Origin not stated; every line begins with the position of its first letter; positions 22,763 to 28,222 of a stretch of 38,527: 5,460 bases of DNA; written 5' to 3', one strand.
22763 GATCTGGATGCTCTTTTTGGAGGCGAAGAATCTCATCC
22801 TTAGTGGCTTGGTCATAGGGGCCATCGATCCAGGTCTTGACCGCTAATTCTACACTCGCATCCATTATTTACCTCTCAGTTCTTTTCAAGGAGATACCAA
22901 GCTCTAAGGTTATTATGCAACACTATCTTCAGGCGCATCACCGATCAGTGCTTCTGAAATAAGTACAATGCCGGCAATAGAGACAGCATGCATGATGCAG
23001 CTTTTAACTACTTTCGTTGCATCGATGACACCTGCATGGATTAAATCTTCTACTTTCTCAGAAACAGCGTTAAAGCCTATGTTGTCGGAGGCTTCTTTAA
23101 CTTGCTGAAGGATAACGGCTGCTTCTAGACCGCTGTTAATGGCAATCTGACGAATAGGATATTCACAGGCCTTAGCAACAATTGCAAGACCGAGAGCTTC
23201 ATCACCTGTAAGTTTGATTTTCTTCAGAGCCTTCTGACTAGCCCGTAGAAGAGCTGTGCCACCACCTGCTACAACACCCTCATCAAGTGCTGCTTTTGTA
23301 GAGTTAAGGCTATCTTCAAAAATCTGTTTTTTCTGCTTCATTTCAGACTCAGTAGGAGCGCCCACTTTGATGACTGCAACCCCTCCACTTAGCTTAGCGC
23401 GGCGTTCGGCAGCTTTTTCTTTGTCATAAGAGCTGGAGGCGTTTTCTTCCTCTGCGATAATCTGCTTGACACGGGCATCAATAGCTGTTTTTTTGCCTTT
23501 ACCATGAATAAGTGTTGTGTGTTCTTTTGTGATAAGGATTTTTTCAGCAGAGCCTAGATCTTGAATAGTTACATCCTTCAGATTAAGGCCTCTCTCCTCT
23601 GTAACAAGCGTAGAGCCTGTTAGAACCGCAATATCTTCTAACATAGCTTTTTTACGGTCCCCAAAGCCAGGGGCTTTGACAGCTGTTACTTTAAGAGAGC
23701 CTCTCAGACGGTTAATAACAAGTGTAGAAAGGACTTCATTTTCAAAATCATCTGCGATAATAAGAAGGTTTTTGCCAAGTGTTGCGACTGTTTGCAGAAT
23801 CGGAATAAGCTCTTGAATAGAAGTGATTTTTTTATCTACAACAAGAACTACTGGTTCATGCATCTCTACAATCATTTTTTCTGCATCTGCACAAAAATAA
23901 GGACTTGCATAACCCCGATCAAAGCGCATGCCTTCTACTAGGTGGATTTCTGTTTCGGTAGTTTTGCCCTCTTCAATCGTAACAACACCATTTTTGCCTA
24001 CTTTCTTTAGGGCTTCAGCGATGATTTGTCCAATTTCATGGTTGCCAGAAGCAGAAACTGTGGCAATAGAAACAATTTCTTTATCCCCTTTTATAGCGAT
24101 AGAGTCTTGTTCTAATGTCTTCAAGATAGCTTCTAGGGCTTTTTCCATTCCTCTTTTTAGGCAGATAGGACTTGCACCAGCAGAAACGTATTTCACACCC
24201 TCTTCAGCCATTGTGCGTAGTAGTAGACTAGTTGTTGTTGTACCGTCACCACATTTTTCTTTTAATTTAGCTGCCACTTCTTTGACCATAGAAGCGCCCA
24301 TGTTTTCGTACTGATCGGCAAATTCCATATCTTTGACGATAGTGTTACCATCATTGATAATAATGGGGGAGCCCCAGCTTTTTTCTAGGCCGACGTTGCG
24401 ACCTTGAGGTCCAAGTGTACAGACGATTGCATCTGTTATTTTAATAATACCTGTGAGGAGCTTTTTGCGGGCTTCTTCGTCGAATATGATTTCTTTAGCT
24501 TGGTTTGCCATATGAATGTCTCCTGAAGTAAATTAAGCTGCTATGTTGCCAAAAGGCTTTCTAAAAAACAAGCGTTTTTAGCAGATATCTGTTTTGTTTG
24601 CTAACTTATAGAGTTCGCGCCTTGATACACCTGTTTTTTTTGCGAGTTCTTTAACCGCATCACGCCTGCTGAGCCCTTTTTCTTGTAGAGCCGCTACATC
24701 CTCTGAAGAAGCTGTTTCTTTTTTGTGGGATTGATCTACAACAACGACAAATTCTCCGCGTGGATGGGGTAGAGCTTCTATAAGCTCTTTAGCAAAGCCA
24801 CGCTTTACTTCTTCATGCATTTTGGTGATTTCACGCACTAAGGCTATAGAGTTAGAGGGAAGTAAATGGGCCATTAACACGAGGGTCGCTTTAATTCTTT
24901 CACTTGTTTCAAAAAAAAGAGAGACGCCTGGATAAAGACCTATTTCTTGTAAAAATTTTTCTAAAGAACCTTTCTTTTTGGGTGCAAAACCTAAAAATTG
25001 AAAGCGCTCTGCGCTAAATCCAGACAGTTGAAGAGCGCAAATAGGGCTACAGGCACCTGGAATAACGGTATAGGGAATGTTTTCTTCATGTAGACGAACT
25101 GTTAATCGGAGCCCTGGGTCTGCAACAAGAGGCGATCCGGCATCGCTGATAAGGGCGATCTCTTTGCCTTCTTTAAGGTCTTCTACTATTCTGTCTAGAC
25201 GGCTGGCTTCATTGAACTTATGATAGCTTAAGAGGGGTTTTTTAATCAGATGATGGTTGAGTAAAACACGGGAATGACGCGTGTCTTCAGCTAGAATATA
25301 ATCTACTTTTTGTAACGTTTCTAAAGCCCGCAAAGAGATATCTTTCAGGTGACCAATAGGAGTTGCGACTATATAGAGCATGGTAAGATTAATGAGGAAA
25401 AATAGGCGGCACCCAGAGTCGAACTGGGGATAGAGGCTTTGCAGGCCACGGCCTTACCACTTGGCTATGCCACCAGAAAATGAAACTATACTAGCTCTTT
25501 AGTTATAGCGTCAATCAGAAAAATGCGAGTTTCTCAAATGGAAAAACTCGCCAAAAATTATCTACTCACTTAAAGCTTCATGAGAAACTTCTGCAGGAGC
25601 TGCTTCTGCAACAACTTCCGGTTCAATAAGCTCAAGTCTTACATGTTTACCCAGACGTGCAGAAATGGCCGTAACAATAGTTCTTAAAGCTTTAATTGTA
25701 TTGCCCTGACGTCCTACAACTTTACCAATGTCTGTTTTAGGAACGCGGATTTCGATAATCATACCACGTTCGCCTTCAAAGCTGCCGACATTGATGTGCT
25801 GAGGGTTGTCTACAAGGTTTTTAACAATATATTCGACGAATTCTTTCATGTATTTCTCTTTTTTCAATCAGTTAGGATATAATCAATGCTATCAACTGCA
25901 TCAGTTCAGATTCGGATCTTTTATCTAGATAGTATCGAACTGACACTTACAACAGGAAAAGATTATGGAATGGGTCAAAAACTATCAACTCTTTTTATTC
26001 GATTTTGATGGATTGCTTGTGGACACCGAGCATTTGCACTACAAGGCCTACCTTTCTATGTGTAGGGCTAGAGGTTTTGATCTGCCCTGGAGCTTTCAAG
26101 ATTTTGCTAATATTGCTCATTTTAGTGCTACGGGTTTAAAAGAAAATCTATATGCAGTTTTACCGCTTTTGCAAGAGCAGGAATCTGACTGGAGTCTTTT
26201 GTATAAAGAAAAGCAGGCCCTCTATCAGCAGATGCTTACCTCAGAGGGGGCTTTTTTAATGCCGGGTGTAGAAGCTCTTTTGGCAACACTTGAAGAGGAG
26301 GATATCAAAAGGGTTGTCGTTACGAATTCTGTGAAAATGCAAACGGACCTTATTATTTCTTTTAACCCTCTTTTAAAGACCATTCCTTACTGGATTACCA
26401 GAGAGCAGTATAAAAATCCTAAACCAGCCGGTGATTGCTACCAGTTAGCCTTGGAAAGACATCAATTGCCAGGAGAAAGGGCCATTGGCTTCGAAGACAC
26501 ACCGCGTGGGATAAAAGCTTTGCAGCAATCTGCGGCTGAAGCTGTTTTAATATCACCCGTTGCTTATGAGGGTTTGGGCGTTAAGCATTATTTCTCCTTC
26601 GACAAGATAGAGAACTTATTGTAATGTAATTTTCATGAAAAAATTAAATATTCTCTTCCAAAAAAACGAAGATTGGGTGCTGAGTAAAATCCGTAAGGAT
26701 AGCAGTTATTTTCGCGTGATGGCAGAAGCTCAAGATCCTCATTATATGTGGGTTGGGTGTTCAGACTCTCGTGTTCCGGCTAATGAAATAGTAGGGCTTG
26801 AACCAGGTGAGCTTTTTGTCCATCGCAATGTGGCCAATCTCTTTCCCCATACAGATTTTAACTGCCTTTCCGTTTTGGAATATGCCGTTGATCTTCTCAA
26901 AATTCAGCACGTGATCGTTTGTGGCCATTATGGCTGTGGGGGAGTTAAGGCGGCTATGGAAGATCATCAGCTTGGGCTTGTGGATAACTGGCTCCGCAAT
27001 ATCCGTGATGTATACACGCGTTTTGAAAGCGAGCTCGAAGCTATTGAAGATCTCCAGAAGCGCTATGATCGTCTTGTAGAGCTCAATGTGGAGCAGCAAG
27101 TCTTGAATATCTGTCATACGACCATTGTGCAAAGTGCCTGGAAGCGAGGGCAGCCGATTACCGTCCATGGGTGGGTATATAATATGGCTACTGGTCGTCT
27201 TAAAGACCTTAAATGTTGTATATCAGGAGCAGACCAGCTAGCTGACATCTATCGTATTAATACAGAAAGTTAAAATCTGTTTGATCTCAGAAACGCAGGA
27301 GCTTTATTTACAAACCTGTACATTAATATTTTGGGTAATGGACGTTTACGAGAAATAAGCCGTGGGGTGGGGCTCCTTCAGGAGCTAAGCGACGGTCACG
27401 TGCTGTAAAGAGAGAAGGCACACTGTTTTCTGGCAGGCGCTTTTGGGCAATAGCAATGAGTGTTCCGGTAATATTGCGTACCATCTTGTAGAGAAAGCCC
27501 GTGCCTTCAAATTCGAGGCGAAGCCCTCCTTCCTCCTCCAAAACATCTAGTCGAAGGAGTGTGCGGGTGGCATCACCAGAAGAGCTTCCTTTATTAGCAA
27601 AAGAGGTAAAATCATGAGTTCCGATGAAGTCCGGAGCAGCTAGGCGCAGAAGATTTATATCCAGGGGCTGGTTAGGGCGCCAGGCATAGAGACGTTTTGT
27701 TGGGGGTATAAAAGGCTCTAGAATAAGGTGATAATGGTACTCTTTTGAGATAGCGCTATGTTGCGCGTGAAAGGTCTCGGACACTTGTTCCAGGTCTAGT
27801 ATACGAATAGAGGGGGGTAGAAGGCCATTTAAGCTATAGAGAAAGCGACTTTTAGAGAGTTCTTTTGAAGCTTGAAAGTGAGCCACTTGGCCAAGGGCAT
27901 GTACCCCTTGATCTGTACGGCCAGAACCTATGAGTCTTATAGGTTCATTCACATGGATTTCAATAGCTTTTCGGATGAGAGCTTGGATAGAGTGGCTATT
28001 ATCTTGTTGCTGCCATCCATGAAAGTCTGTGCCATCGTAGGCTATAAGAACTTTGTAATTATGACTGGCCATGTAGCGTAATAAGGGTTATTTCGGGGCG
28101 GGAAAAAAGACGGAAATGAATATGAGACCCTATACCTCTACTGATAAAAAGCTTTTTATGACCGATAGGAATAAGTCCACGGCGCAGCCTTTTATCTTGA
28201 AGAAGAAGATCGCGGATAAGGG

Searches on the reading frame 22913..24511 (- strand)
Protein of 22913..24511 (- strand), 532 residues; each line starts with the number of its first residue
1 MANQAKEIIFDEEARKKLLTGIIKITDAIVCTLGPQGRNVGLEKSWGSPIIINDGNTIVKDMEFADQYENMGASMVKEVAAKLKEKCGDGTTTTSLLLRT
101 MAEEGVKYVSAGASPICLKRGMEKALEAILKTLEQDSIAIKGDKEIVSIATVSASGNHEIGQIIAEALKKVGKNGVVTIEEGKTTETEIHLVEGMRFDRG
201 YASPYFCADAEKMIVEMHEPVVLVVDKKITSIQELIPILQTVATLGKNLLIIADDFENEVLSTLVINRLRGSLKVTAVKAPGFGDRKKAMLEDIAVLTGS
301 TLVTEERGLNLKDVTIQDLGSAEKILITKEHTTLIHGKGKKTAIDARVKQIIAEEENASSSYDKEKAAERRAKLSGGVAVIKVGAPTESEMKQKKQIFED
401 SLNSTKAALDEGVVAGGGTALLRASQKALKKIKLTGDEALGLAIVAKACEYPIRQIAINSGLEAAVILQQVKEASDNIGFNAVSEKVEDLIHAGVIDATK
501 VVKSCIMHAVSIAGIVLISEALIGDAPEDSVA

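Call 86: search_protein_families(library=pfam, proteins=[window:22913-24511:-], max_evalue=0.0001)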
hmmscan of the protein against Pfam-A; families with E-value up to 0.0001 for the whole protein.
window:22913-24511:- (532 aa): 1 family
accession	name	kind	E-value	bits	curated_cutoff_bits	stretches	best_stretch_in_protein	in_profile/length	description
PF00118.29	Cpn60_TCP1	-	7.8e-67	226.5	34.3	1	25-523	1-486/490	TCP-1/cpn60 chaperonin family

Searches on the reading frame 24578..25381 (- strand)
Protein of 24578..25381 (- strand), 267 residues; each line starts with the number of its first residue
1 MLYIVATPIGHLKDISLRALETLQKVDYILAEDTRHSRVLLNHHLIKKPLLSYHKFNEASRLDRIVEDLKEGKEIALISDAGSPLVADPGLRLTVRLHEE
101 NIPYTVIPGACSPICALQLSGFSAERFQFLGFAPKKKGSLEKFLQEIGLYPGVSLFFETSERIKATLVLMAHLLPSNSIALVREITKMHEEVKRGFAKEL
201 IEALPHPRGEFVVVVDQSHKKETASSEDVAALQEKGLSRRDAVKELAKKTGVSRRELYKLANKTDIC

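Call 86: search_protein_families(library=pfam, proteins=[window:24578-25381:-], max_evalue=0.0001)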
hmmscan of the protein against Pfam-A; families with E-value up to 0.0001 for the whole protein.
window:24578-25381:- (267 aa): 2 families
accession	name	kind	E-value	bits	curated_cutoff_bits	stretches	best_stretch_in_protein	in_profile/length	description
PF00590.25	TP_methylase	-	2.4e-25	90.1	27.8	1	1-200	1-211/212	Tetrapyrrole (Corrin/Porphyrin) Methylases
PF23016.2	RsmI_C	-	3.1e-06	27.3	27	1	231-261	12-42/46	RsmI C-terminal HTH domain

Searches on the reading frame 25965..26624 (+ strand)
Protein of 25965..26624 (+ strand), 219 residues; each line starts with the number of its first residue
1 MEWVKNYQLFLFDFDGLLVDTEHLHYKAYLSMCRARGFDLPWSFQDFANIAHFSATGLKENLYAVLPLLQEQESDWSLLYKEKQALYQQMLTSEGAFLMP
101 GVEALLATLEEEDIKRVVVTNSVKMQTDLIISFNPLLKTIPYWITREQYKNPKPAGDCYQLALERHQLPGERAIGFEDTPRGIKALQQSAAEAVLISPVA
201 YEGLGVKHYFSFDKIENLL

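Call 86: search_protein_families(library=pfam, proteins=[window:25965-26624:+], max_evalue=0.0001)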
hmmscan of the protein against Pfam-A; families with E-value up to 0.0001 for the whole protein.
window:25965-26624:+ (219 aa): 2 families
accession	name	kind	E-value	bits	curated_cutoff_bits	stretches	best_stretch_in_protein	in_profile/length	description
PF13419.12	HAD_2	-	2e-22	80.6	23.8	1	11-193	2-175/178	Haloacid dehalogenase-like hydrolase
PF00702.32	Hydrolase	-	2.8e-17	64.2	26.4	1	8-188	2-189/191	haloacid dehalogenase-like hydrolase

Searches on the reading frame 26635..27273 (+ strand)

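Call 86: search_protein_families(library=pfam, proteins=[window:26635-27273:+], max_evalue=0.0001)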
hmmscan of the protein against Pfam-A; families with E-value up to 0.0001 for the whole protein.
window:26635-27273:+ (212 aa): 1 family
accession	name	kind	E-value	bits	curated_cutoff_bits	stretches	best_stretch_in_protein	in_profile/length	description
PF00484.24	Pro_CA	-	1.1e-56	191.9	25.7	1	37-189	1-156/156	Carbonic anhydrase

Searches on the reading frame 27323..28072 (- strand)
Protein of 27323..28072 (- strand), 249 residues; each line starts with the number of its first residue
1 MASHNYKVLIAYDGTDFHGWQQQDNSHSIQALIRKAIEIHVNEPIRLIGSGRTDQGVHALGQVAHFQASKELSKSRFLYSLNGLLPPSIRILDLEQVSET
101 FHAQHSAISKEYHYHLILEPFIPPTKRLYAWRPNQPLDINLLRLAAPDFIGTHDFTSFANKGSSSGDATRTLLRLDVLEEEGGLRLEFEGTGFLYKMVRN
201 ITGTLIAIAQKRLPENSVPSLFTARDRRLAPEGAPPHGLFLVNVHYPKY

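Call 86: search_protein_families(library=pfam, proteins=[window:27323-28072:-], max_evalue=0.0001)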
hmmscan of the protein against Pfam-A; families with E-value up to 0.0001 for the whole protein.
window:27323-28072:- (249 aa): 1 family
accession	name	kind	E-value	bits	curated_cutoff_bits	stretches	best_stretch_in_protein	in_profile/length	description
PF01416.25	PseudoU_synth_1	-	6.6e-37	126.7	23.3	2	145-247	1-108/108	tRNA pseudouridine synthase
